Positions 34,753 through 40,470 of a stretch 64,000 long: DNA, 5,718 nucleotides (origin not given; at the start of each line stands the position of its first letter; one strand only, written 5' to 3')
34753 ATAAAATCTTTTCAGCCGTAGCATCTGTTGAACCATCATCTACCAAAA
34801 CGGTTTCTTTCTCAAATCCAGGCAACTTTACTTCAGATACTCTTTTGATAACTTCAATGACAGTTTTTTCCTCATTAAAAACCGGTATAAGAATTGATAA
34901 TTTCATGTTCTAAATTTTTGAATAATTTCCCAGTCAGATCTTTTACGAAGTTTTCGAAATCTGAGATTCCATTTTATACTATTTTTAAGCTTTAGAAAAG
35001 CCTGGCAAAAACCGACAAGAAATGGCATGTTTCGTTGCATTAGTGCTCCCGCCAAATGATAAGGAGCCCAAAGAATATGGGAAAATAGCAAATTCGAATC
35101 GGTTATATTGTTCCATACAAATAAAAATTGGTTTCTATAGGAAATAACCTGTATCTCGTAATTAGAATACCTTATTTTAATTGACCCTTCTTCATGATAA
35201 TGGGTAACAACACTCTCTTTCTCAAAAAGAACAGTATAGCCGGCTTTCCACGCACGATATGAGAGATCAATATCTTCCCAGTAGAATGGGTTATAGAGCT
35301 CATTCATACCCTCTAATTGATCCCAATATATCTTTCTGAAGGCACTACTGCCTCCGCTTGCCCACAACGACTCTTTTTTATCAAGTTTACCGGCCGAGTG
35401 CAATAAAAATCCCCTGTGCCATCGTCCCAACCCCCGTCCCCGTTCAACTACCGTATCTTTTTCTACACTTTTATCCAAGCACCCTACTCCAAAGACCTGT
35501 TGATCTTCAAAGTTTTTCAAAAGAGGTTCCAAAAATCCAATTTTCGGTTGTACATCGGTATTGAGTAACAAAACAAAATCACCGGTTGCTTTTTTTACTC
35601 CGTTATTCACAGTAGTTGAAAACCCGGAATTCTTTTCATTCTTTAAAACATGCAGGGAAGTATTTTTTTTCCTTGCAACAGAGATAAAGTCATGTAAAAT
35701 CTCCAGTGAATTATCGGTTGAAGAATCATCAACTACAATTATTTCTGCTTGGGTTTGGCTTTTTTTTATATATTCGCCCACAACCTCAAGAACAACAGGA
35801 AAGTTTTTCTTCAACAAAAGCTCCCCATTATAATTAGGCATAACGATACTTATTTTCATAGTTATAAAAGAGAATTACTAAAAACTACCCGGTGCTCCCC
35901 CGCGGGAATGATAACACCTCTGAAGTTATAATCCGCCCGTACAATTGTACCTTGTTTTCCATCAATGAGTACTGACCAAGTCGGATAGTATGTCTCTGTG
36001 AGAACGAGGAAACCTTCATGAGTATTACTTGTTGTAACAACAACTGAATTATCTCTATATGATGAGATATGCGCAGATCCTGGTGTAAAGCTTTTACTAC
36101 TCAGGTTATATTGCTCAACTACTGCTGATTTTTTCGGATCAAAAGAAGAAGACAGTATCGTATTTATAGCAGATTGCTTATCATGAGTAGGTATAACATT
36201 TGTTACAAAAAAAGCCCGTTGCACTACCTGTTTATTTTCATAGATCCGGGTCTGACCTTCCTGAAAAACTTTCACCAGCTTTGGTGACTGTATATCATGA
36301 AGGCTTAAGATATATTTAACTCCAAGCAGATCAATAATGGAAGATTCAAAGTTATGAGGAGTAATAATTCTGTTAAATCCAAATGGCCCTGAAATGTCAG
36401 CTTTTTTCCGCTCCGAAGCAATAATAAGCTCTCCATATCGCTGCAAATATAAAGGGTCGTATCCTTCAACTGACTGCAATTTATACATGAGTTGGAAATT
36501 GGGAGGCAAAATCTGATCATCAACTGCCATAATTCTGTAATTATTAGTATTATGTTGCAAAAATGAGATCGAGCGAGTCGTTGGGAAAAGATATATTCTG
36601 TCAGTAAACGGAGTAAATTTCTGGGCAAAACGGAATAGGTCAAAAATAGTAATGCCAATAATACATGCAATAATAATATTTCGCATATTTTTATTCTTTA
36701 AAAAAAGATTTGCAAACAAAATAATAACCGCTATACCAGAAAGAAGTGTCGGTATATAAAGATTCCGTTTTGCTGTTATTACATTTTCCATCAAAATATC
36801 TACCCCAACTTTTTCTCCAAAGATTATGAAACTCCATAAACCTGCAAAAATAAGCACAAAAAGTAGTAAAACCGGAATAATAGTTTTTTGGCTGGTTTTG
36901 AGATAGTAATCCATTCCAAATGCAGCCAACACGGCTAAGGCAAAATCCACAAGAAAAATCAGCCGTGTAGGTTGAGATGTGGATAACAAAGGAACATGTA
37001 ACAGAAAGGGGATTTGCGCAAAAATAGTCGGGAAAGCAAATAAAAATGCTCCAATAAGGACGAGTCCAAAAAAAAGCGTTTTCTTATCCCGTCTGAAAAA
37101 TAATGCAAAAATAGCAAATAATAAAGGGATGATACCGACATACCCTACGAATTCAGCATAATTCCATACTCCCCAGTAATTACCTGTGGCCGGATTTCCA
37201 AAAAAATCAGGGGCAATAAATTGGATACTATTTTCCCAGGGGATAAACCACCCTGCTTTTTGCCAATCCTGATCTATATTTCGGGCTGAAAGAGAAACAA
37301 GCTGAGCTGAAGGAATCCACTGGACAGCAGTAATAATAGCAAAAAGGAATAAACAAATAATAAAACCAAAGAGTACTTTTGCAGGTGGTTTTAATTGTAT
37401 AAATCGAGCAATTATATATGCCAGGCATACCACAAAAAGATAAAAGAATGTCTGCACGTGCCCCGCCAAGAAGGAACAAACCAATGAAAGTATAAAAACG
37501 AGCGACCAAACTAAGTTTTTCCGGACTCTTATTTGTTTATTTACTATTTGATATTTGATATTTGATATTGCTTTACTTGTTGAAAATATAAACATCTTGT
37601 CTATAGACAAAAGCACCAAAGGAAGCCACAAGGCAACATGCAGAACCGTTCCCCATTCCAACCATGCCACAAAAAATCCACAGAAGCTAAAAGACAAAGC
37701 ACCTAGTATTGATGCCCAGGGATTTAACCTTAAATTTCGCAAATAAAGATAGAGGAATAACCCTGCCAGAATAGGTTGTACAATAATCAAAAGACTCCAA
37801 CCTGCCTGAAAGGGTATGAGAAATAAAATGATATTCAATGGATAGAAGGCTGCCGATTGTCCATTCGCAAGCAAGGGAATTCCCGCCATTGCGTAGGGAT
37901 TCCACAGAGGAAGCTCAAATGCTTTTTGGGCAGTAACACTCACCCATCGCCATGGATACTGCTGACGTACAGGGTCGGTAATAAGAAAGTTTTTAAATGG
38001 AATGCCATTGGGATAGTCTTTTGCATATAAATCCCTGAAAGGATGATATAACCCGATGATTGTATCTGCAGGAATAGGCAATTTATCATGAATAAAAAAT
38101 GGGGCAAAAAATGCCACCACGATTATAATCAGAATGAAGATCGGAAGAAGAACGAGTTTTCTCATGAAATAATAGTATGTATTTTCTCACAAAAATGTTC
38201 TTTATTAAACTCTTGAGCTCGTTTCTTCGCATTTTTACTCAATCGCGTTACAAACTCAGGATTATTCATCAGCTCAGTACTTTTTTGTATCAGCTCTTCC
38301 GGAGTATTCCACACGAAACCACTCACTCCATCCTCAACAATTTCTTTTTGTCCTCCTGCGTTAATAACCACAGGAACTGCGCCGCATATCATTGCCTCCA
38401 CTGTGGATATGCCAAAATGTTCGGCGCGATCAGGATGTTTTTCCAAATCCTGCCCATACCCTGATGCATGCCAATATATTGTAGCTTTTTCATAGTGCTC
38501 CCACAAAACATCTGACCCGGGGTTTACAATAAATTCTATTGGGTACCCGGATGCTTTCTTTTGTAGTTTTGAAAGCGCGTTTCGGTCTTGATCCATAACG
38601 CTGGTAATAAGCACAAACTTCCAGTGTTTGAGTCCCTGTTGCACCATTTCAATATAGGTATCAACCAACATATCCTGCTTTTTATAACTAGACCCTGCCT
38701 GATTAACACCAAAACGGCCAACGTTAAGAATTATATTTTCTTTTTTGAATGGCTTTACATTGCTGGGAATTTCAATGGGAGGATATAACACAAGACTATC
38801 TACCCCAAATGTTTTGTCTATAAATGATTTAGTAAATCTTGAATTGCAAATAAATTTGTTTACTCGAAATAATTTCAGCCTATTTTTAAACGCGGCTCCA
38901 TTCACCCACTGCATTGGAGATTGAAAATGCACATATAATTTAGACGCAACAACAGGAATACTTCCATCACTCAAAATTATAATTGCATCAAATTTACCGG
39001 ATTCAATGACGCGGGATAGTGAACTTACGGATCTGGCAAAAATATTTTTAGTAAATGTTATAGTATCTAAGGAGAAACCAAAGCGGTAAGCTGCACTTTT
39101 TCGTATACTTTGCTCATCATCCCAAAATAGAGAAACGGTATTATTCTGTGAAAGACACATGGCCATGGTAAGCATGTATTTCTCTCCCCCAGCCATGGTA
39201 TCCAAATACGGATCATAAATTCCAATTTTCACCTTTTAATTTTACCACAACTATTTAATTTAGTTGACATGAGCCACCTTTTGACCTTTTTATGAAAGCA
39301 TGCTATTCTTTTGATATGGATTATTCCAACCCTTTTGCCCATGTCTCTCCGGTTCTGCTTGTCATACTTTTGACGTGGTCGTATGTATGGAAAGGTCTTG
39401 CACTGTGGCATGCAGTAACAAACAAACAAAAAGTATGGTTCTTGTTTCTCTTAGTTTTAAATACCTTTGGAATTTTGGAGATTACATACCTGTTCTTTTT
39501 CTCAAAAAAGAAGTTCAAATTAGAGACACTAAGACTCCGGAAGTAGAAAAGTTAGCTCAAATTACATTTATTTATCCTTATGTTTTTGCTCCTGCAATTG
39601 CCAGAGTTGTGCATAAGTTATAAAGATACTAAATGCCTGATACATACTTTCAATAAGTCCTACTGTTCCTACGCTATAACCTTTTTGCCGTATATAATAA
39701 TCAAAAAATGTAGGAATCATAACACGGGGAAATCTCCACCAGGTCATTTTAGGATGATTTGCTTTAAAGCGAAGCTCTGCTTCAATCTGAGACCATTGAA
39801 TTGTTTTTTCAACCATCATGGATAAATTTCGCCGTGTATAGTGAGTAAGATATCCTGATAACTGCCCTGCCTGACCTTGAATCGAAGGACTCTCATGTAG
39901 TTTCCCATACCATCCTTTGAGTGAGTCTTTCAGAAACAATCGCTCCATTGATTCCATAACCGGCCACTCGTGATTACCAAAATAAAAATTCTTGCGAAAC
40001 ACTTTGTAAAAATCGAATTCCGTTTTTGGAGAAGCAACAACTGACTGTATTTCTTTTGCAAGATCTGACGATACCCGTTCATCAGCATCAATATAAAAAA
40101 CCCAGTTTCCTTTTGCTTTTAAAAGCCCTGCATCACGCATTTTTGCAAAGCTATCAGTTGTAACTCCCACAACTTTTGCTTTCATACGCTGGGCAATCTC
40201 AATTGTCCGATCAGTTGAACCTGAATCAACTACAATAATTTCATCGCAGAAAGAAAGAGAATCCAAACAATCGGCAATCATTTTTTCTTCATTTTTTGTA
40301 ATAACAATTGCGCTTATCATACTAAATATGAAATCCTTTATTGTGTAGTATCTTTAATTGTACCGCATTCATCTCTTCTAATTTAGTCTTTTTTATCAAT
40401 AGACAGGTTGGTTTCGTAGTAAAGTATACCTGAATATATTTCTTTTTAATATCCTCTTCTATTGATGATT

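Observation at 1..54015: About 54-kb glycosylation supercluster with about 20 GT-C-like polytopic membrane transferase candidates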

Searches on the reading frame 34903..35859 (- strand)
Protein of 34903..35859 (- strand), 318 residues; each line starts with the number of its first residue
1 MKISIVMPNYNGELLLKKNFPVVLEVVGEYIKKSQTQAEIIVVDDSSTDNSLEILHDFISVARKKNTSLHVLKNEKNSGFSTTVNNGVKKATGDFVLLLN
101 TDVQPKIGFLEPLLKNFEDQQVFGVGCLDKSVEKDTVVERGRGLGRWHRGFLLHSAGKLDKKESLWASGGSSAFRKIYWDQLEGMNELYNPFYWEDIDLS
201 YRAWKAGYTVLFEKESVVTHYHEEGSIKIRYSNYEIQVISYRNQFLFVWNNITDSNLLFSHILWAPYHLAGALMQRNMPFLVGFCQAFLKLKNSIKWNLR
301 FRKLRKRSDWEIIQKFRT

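Call 10: search_protein_families(library=pfam, max_evalue=0.01, proteins=[window:34903-35859:-])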
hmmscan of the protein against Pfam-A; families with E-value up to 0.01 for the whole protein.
window:34903-35859:- (318 aa): 5 families
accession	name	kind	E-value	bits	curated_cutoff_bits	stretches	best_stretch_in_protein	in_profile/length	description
PF00535.33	Glycos_transf_2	-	4.8e-24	85.6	23.3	1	4-151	1-137/168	Glycosyl transferase family 2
PF13641.12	Glyco_tranf_2_3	-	4.3e-15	56.8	27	1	14-224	14-215/230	Glycosyltransferase like family 2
PF10111.15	Glyco_tranf_2_2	-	8.2e-05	22.7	27.3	1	21-103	13-92/276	Glycosyltransferase like family 2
PF02709.20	Glyco_transf_7C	-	0.0031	17.6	23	1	168-214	20-66/78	N-terminal domain of galactosyltransferase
PF13632.12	Glyco_trans_2_3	-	0.0079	16.5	27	0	96-223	2-126/198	Glycosyl transferase family group 2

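Call 16: search_protein_families(library=ncbifam, max_evalue=0.01, proteins=[window:34903-35859:-])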
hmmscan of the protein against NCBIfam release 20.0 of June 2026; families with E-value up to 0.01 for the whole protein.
window:34903-35859:- (318 aa): 22 families
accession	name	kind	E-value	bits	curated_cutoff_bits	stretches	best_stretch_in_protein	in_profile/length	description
NF041875.1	EPS_EpsD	equivalog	3.9e-17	62.6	370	1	3-227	1-213/325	exopolysaccharide biosynthesis glycosyltransferase EpsD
TIGR03965.1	mycofact_glyco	equivalog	1e-16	60.9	280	1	30-127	98-189/467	mycofactocin biosynthesis glycosyltransferase MftF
NF007482.0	PRK10073.1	equivalog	7.1e-13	48.2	423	1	2-108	7-101/334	glycosyltransferase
NF038299.1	EPS_HpsN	equivalog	7.1e-13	48.2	425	2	2-125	2-114/317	hormogonium polysaccharide biosynthesis glycosyltransferase HpsN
NF047588.1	GlcsyltransPgfSStrep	equivalog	1.6e-12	47.3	500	1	1-119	1-112/308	glycosyltransferase PgfS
NF038302.1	EPS_HpsE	equivalog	5.6e-11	42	300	1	2-107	2-101/307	hormogonium polysaccharide biosynthesis glycosyltransferase HpsE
TIGR03937.1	PgaC_IcaA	equivalog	1.8e-10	40.3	422.3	1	2-120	46-153/407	poly-beta-1,6-N-acetyl-D-glucosamine synthase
NF007986.1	PRK10714.1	equivalog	3.1e-10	39.6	529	1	2-106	7-104/316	undecaprenyl-phosphate 4-deoxy-4-formamido-L-arabinose transferase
NF053739.1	GlytfEpsEBac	equivalog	6.1e-10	38.5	450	1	2-112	2-102/265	glycosyltransferase EpsE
TIGR04283.1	glyco_like_mftF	equivalog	8.4e-10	38.6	182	1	3-233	1-201/221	TIGR04283 family arsenosugar biosynthesis glycosyltransferase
NF047683.1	TeichurnBiosyTuaG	equivalog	1e-09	38.4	400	1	2-116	7-110/252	teichuronic acid biosynthesis protein TuaG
NF050050.1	ProtGlycPglI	equivalog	8e-09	35.3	500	1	2-124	3-117/306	GalNAc(5)-diNAcBac-PP-undecaprenol beta-1,3-glucosyltransferase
NF041394.1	GtaseAglG_Halo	equivalog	5.2e-08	32.5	440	1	1-126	1-116/304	glucosyl-dolichyl phosphate glucuronosyltransferase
TIGR01556.1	rhamnosyltran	subfamily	1.3e-06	27.9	200.55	1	24-236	7-217/281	rhamnosyltransferase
TIGR03111.1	glyc2_xrt_Gpos1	hypoth_equivalog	6.8e-06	25.1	363.95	1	2-121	50-160/439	TIGR03111 family XrtG-associated glycosyltransferase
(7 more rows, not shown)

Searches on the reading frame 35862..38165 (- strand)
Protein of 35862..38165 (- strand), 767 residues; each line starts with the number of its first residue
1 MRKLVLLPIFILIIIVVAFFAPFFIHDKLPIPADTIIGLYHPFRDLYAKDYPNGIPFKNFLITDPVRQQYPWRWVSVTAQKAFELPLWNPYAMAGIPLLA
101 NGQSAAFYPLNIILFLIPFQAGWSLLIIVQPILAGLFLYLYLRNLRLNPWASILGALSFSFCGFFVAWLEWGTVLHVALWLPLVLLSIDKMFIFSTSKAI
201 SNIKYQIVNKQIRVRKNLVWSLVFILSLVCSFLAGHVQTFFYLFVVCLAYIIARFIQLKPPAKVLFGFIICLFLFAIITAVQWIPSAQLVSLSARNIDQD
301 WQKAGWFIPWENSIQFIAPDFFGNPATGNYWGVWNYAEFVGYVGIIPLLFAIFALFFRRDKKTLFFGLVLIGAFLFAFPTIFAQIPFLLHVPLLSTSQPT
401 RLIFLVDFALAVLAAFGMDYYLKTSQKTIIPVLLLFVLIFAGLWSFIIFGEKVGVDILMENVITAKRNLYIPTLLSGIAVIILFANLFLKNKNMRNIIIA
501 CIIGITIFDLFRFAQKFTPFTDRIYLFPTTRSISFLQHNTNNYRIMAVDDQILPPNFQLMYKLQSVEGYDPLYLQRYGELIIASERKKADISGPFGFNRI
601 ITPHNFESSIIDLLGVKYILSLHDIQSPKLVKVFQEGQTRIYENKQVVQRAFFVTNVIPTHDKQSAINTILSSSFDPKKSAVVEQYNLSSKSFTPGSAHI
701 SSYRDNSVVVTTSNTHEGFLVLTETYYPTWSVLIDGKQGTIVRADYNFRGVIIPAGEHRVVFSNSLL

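Call 10: search_protein_families(library=pfam, max_evalue=0.01, proteins=[window:35862-38165:-])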
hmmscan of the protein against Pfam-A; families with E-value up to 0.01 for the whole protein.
window:35862-38165:- (767 aa): 1 family
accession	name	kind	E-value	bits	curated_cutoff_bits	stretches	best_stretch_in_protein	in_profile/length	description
PF09586.16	YfhO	-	1.7e-25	90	28.5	3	210-661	161-601/835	Bacterial membrane protein YfhO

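Call 74: search_protein_families(library=ncbifam, max_evalue=1e-10, proteins=[window:35862-38165:-])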
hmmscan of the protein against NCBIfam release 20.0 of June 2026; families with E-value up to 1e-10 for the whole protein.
window:35862-38165:- (767 aa): 0 families

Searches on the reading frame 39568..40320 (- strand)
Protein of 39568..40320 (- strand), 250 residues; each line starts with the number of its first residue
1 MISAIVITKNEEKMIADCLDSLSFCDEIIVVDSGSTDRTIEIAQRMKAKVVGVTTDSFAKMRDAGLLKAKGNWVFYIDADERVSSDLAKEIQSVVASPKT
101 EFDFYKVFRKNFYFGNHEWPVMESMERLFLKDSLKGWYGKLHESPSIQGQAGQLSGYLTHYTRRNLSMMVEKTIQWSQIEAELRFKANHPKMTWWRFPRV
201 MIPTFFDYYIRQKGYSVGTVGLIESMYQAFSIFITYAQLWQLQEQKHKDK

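Call 11: search_protein_families(library=pfam, max_evalue=0.01, proteins=[window:39568-40320:-])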
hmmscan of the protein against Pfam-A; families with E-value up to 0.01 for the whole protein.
window:39568-40320:- (250 aa): 3 families
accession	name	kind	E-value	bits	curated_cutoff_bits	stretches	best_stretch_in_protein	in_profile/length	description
PF00535.33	Glycos_transf_2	-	3.9e-17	63.1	23.3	1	3-109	1-120/168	Glycosyl transferase family 2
PF13704.12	Glyco_tranf_2_4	-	1.5e-06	29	27.5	1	9-85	1-86/98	Glycosyl transferase family 2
PF10111.15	Glyco_tranf_2_2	-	3.1e-06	27.3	27.3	1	15-97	15-108/276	Glycosyltransferase like family 2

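Call 16: search_protein_families(library=ncbifam, max_evalue=0.01, proteins=[window:39568-40320:-])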
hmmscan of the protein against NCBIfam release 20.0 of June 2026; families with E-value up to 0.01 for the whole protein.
window:39568-40320:- (250 aa): 13 families
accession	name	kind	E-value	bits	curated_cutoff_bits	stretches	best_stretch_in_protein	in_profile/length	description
TIGR04283.1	glyco_like_mftF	equivalog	1.2e-15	57.7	182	1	2-106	1-108/221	TIGR04283 family arsenosugar biosynthesis glycosyltransferase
TIGR04195.1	S_glycosyl_SunS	equivalog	6.7e-12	45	350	1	3-94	60-154/421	SunS family peptide S-glycosyltransferase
NF007482.0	PRK10073.1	equivalog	3.9e-09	36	423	1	2-91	8-106/334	glycosyltransferase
NF010496.0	PRK13915.1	equivalog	2.7e-07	30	262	1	2-80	33-126/307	glucosyl-3-phosphoglycerate synthase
TIGR04182.1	glyco_TIGR04182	equivalog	1.5e-05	24.5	325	1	4-88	4-90/293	S-layer glycoprotein N-glycosyltransferase AglJ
NF041875.1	EPS_EpsD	equivalog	2.1e-05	24.1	370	1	27-89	32-98/325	exopolysaccharide biosynthesis glycosyltransferase EpsD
TIGR03965.1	mycofact_glyco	equivalog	2.6e-05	23.3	280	1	4-85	78-169/467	mycofactocin biosynthesis glycosyltransferase MftF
NF047683.1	TeichurnBiosyTuaG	equivalog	7.4e-05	22.5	400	1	2-93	8-110/252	teichuronic acid biosynthesis protein TuaG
NF045692.1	OglycostaseCruG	equivalog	0.00028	19.9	600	1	2-49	43-94/386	2'-O-glycosyltransferase CruG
TIGR03937.1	PgaC_IcaA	equivalog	0.00066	18.7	422.3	1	1-86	46-141/407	poly-beta-1,6-N-acetyl-D-glucosamine synthase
NF041391.1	DPhHxTase_Halo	equivalog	0.0014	17.7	375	1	9-84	4-82/213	dolichyl-phosphate hexose transferase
NF058614.1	PPMAGASynPpgS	equivalog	0.0025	17.3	370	1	5-51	5-52/226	polyprenyl-phospho-N-acetylgalactosaminyl synthase PpgS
NF038302.1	EPS_HpsE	equivalog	0.0053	15.8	300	0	23-86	31-102/307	hormogonium polysaccharide biosynthesis glycosyltransferase HpsE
